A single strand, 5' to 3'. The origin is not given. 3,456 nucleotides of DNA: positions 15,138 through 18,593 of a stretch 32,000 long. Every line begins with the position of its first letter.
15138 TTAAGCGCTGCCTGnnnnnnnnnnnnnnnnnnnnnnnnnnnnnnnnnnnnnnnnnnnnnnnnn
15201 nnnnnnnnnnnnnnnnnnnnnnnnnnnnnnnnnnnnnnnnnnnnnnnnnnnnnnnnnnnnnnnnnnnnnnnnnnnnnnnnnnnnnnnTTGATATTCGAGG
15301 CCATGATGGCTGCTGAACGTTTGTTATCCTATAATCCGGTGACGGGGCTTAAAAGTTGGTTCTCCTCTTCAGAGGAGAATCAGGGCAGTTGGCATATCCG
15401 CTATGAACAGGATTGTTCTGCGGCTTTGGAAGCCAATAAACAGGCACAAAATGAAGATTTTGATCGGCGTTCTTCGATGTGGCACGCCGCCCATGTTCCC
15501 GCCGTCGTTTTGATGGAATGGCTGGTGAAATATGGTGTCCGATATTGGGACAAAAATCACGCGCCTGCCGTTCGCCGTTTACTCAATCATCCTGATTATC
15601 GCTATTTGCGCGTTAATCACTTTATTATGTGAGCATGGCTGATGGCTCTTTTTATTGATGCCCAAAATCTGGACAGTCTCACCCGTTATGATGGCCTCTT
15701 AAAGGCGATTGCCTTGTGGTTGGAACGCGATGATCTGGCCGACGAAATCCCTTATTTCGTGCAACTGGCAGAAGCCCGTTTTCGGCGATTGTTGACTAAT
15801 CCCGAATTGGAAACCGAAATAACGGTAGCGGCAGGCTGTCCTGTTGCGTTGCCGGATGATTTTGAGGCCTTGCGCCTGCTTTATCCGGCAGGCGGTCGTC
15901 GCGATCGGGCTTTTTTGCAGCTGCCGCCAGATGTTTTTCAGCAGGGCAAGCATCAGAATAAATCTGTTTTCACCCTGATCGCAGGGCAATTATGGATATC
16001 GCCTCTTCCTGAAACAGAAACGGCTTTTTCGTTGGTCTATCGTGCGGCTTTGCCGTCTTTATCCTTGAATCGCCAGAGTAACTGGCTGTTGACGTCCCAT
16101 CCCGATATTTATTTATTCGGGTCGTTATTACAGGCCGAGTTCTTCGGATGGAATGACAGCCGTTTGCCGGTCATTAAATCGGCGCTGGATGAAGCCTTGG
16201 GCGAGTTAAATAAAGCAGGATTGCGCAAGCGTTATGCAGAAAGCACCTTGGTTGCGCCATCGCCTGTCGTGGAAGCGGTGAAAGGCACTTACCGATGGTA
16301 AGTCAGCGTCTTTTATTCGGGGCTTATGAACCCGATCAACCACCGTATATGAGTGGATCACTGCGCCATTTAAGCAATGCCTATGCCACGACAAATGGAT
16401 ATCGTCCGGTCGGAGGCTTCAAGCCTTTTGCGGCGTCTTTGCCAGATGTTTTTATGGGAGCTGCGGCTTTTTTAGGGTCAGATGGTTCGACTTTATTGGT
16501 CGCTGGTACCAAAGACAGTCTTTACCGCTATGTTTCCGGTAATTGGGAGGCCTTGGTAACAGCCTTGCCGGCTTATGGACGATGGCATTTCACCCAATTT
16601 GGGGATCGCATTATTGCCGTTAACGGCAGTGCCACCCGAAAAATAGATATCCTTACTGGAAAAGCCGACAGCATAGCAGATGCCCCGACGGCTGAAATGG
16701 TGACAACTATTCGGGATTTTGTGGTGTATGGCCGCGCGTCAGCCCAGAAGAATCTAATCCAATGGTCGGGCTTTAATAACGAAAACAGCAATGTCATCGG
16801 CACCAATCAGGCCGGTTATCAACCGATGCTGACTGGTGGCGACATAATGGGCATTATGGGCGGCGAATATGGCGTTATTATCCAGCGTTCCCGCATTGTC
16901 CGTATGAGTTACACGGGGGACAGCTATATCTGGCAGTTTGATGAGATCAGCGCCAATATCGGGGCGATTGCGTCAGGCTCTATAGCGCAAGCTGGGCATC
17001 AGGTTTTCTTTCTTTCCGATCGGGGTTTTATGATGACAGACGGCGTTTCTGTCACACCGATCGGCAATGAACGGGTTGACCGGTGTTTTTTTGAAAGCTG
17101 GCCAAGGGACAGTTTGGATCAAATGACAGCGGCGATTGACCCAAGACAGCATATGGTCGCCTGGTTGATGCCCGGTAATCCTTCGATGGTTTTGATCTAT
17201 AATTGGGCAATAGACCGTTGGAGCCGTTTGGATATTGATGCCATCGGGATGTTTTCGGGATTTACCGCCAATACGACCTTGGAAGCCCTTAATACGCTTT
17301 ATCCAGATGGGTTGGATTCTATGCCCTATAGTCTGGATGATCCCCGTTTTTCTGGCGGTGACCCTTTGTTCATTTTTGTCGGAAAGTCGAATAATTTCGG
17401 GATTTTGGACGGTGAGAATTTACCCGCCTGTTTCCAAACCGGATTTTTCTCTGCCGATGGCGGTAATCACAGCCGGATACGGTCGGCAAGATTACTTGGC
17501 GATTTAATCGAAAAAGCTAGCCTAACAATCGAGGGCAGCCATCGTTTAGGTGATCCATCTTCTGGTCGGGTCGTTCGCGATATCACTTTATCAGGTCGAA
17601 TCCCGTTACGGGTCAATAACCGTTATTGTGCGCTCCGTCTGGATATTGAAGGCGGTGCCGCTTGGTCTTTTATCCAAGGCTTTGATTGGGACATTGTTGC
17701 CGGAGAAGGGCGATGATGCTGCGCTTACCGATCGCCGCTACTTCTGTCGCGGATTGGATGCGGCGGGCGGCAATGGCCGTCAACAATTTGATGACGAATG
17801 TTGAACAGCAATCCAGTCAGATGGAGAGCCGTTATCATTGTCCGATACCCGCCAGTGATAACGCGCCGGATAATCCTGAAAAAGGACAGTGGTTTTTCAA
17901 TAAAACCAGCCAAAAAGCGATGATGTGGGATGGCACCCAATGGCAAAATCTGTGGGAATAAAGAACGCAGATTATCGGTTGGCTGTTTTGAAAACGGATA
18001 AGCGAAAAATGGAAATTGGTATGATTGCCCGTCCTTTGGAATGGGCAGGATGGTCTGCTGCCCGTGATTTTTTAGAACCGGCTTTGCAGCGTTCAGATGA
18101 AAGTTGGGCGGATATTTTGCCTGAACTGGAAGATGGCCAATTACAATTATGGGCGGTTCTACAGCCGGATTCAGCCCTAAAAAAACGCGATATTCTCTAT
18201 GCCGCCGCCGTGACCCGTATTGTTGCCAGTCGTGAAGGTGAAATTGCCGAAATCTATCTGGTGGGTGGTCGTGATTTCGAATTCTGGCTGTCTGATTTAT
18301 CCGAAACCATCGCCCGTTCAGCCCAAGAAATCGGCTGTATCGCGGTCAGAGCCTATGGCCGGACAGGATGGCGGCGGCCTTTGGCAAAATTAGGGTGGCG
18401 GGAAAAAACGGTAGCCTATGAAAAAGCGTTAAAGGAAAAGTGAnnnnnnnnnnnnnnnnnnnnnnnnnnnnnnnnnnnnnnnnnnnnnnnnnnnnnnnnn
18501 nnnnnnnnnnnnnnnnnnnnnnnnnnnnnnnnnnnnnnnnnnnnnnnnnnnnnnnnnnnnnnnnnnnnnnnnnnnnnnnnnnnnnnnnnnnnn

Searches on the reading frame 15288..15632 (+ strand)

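Call 9: search_protein_families(library=pfam, proteins=[window:15288-15632:+], max_evalue=0.01)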
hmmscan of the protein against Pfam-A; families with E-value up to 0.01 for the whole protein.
window:15288-15632:+ (114 aa): 0 families

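Call 10: search_protein_families(library=phrogs, proteins=[window:15288-15632:+], max_evalue=0.001)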
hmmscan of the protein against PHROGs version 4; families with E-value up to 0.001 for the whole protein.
window:15288-15632:+ (114 aa): 1 family
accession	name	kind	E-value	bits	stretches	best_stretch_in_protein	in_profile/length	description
phrog_3982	-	unknown function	3.5e-13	50.7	1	15-111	13-109/112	-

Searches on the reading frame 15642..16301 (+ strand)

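Call 9: search_protein_families(library=pfam, proteins=[window:15642-16301:+], max_evalue=0.01)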
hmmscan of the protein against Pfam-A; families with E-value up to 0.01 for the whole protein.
window:15642-16301:+ (219 aa): 1 family
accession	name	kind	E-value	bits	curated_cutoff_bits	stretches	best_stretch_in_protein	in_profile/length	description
PF24175.2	SU10_adaptor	-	1.8e-25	91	27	1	15-194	2-182/194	SU10 adaptor protein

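Call 10: search_protein_families(library=phrogs, proteins=[window:15642-16301:+], max_evalue=0.001)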
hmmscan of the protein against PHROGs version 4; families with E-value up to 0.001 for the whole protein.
window:15642-16301:+ (219 aa): 1 family
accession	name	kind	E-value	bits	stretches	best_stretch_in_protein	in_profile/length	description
phrog_2941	-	head and packaging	1.3e-39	137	1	15-206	5-204/208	virion structural protein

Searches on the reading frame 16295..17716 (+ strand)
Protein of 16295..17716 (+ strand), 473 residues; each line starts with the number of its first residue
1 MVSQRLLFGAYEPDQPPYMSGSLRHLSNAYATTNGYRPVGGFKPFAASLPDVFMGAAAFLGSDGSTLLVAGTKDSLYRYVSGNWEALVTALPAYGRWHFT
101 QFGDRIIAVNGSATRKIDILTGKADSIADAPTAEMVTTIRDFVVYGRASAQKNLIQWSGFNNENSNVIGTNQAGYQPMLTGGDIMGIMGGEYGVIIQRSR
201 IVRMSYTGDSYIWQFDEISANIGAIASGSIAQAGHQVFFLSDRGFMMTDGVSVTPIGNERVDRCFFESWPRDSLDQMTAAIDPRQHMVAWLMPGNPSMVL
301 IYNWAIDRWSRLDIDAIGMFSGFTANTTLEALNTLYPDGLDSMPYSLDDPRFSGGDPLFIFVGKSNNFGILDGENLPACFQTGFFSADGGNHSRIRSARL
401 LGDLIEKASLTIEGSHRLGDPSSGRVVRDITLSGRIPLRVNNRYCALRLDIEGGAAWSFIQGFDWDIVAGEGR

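Call 9: search_protein_families(library=pfam, proteins=[window:16295-17716:+], max_evalue=0.01)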
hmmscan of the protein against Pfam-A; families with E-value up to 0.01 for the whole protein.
window:16295-17716:+ (473 aa): 0 families

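Call 10: search_protein_families(library=phrogs, proteins=[window:16295-17716:+], max_evalue=0.001)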
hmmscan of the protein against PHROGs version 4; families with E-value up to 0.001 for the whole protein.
window:16295-17716:+ (473 aa): 1 family
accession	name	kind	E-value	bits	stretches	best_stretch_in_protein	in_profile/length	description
phrog_3287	-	head and packaging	3.8e-61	208.5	1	9-467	21-518/524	virion structural protein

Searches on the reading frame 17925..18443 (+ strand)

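Call 45: search_protein_families(library=phrogs, proteins=[window:17925-18443:+], max_evalue=0.001)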
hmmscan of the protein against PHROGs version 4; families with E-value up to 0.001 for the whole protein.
window:17925-18443:+ (172 aa): 1 family
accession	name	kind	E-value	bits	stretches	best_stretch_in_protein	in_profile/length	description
phrog_7642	-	unknown function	9.5e-05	23.2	1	124-170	91-137/144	-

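Call 46: search_protein_families(library=pfam, proteins=[window:17925-18443:+], max_evalue=0.001)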
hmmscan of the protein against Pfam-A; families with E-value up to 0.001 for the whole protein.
window:17925-18443:+ (172 aa): 0 families
